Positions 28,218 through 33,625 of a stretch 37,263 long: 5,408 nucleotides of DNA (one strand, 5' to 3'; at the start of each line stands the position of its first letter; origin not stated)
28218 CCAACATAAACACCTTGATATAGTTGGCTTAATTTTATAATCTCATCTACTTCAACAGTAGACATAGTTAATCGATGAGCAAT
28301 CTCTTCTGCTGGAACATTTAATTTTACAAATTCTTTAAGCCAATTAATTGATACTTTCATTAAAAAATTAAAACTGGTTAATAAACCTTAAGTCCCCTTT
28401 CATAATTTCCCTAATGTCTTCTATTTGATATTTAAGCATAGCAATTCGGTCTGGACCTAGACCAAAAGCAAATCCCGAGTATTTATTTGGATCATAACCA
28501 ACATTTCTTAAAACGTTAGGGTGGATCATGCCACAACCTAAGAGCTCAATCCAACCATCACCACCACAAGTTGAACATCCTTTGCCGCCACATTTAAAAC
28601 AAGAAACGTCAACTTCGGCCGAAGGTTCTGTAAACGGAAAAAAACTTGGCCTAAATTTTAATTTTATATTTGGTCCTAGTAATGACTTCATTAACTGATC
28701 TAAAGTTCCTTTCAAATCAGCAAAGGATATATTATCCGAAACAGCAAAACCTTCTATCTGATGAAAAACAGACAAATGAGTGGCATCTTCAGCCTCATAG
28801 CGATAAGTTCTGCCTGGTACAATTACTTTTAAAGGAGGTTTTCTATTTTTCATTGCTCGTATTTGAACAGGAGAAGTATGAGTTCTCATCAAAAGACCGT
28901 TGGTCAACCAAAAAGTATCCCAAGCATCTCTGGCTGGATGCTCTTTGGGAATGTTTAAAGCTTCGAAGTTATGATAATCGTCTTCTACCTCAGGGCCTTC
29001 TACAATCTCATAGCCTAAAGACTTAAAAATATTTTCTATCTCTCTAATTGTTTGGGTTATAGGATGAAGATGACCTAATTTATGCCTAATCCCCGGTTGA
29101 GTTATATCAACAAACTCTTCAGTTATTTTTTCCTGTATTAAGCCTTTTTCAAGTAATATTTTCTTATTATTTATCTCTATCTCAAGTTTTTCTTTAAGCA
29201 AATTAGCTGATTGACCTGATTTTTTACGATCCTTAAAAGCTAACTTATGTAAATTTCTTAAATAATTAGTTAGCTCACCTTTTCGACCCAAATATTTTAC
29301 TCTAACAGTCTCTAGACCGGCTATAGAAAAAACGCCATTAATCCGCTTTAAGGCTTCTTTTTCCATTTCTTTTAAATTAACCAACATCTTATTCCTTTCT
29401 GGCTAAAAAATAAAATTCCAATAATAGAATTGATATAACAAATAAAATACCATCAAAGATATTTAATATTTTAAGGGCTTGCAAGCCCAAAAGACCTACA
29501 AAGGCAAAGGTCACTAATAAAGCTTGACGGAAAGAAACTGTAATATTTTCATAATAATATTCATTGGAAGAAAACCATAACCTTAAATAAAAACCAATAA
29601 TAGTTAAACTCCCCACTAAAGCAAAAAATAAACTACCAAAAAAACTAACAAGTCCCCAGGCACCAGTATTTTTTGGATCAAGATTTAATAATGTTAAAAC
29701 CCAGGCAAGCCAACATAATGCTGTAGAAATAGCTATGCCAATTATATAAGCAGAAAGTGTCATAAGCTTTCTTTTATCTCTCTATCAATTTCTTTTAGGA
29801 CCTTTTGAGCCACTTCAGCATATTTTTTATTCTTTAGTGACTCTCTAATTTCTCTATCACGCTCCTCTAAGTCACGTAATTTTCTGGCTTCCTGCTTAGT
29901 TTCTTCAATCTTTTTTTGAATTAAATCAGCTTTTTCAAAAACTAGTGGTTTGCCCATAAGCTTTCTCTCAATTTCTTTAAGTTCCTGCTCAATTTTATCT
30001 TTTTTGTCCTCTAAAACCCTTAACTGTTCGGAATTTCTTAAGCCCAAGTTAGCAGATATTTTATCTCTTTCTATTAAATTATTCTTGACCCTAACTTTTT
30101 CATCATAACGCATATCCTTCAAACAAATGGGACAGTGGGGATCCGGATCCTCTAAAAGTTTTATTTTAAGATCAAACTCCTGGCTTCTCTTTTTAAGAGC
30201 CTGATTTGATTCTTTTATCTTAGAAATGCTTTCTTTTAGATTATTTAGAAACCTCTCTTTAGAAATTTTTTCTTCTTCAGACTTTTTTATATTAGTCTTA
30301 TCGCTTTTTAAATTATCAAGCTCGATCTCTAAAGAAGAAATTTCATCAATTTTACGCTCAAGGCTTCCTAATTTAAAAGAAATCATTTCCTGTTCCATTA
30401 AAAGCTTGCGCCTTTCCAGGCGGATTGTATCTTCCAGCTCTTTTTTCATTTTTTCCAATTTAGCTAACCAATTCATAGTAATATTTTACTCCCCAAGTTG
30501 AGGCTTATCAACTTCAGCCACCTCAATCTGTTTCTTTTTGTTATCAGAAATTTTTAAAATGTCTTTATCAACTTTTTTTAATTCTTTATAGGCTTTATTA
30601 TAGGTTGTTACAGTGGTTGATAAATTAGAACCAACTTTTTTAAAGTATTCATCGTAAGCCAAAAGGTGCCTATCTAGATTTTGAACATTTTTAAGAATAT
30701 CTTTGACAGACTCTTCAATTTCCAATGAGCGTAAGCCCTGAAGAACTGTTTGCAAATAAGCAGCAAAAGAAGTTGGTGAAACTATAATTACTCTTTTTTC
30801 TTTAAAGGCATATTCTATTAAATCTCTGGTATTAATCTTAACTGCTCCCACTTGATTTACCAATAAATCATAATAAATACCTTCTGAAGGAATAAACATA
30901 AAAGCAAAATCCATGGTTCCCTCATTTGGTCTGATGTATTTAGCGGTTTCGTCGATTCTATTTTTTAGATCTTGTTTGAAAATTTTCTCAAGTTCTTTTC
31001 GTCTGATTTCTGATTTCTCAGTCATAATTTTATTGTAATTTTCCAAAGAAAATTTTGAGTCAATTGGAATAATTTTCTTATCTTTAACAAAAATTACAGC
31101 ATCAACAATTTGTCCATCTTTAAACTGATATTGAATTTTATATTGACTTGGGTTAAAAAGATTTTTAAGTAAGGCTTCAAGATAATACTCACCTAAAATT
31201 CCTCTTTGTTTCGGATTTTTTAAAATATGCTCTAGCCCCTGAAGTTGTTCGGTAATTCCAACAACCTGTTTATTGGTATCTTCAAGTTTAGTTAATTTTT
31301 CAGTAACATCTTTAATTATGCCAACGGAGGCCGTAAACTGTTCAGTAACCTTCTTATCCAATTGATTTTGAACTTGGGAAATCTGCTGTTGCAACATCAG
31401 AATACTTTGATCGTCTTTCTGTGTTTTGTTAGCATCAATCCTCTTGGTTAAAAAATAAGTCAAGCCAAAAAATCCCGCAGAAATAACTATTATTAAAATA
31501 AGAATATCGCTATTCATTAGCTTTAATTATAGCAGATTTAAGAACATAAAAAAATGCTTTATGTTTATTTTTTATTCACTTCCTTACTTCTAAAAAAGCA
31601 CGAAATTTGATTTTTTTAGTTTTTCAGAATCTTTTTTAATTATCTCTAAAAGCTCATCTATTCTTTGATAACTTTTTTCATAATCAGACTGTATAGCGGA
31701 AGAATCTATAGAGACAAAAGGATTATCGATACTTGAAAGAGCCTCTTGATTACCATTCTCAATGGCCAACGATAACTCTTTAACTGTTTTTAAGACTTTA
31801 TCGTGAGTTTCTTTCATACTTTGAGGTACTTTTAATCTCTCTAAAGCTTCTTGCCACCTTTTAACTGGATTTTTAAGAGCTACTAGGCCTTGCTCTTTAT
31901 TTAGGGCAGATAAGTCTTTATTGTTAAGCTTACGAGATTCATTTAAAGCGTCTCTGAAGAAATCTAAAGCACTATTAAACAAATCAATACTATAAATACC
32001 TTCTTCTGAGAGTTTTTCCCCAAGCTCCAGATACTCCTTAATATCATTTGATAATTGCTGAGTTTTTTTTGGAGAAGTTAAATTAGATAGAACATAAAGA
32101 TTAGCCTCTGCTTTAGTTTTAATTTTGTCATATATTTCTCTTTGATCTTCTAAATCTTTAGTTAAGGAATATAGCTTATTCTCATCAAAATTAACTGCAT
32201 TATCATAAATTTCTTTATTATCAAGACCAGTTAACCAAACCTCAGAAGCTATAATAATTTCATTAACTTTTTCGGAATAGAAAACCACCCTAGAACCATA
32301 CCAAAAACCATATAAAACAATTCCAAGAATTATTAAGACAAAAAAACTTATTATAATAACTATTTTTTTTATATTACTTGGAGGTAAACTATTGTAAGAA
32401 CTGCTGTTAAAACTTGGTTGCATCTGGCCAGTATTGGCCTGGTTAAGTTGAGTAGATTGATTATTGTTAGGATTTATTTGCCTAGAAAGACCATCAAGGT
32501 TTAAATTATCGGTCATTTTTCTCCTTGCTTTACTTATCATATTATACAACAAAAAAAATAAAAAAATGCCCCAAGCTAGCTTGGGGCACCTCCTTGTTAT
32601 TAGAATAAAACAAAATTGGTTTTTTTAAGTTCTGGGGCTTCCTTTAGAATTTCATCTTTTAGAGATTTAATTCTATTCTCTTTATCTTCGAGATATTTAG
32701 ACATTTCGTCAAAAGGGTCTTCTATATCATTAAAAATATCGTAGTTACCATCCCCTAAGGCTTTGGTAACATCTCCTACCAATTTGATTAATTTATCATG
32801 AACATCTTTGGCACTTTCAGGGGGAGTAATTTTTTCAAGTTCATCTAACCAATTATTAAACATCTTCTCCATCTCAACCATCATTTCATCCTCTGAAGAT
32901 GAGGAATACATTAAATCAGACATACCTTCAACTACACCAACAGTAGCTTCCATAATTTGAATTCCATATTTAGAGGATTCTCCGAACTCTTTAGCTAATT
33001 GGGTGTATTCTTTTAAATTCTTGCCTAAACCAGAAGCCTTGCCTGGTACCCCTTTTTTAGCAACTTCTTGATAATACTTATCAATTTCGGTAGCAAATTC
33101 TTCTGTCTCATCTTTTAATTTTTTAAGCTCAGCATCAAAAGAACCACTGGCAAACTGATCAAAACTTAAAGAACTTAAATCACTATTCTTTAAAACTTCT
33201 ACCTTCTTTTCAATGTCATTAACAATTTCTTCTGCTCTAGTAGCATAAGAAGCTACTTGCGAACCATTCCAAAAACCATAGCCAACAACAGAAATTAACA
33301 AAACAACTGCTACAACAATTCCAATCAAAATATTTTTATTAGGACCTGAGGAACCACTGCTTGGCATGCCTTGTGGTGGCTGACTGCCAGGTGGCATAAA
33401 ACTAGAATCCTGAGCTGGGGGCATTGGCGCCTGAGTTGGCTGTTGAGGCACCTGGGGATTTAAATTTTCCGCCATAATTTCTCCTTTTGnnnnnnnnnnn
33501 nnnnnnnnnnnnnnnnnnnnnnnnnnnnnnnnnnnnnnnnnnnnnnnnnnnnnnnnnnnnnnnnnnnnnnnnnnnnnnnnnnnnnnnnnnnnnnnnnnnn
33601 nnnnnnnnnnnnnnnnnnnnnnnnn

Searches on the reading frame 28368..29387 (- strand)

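Call 10: search_protein_families(library=pfam, proteins=[window:28368-29387:-], max_evalue=0.01)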
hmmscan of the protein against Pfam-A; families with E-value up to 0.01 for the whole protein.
window:28368-29387:- (339 aa): 2 families
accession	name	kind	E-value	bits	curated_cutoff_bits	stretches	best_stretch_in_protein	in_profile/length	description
PF01409.25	tRNA-synt_2d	-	3.9e-101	338.1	19.8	1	93-339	2-246/246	tRNA synthetases class II core domain (F)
PF02912.23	Phe_tRNA-synt_N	-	4.3e-14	52.7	22.3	1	23-87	4-68/69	Aminoacyl tRNA synthetase class II, N-terminal domain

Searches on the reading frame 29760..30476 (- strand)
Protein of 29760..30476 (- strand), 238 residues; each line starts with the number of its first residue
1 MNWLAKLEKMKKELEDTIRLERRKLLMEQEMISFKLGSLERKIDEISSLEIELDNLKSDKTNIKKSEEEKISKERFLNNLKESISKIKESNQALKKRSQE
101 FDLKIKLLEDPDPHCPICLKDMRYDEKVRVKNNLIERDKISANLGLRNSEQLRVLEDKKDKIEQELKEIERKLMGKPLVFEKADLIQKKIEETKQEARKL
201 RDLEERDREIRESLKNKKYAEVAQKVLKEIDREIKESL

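Call 10: search_protein_families(library=pfam, proteins=[window:29760-30476:-], max_evalue=0.01)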
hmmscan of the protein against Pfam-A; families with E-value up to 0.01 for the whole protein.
window:29760-30476:- (238 aa): 0 families

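Call 53: search_protein_families(library=ncbifam, proteins=[window:29760-30476:-], max_evalue=0.01)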
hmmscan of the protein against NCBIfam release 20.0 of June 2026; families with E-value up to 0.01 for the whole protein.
window:29760-30476:- (238 aa): 1 family
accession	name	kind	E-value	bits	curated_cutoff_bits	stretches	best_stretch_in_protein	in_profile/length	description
NF003034.1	PRK03918.1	equivalog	0.0017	16.4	700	1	7-236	323-550/878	DNA double-strand break repair ATPase Rad50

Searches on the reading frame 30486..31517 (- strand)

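Call 10: search_protein_families(library=pfam, proteins=[window:30486-31517:-], max_evalue=0.01)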
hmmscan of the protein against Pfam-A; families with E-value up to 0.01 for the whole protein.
window:30486-31517:- (343 aa): 1 family
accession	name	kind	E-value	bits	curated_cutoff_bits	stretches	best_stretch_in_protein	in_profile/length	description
PF02646.22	RmuC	-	4.4e-51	174.1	26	1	45-322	2-276/291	RmuC family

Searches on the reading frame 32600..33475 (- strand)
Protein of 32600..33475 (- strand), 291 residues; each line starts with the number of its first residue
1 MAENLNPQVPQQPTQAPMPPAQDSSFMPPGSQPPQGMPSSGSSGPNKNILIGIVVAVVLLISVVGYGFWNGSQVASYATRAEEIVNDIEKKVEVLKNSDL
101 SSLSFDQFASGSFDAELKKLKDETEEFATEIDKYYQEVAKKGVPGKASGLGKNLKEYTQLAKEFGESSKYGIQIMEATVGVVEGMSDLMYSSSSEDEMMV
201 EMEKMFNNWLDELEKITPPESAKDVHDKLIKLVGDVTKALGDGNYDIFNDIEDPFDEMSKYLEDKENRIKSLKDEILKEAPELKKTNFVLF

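Call 10: search_protein_families(library=pfam, proteins=[window:32600-33475:-], max_evalue=0.01)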
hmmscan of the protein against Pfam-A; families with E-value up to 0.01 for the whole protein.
window:32600-33475:- (291 aa): 2 families
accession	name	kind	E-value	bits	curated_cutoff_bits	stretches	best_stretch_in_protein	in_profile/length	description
PF20849.2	TelK_muzzle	-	0.00091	19.7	27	0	175-235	45-104/118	Protelomerase, muzzle domain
PF19903.4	DUF6376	-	0.0045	17.7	27.3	0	191-238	29-75/116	Family of unknown function (DUF6376)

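Call 53: search_protein_families(library=ncbifam, proteins=[window:32600-33475:-], max_evalue=0.01)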
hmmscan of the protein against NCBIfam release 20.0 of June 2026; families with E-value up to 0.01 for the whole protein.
window:32600-33475:- (291 aa): 3 families
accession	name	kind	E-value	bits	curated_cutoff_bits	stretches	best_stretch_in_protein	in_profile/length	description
NF033761.1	gliding_GltJ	equivalog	0.00095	18.4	450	1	10-84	333-407/671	adventurous gliding motility protein GltJ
TIGR04527.1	mycoplas_twoTM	subfamily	0.0012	18.6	125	1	49-233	14-186/248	MG_279/MG_280 family protein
NF051431.1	Rv0361_Cterm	subfamily_domain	0.0048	17.1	37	1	47-103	3-58/140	Rv0361 family membrane protein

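Call 54: search_protein_families(library=padloc, proteins=[window:32600-33475:-], max_evalue=0.001)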
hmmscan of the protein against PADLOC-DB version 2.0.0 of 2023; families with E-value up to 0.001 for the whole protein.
window:32600-33475:- (291 aa): 1 family
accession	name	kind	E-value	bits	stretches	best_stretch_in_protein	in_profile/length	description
PDLC00399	SduA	-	0.00054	17.4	1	112-227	78-192/375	DUF4263 domain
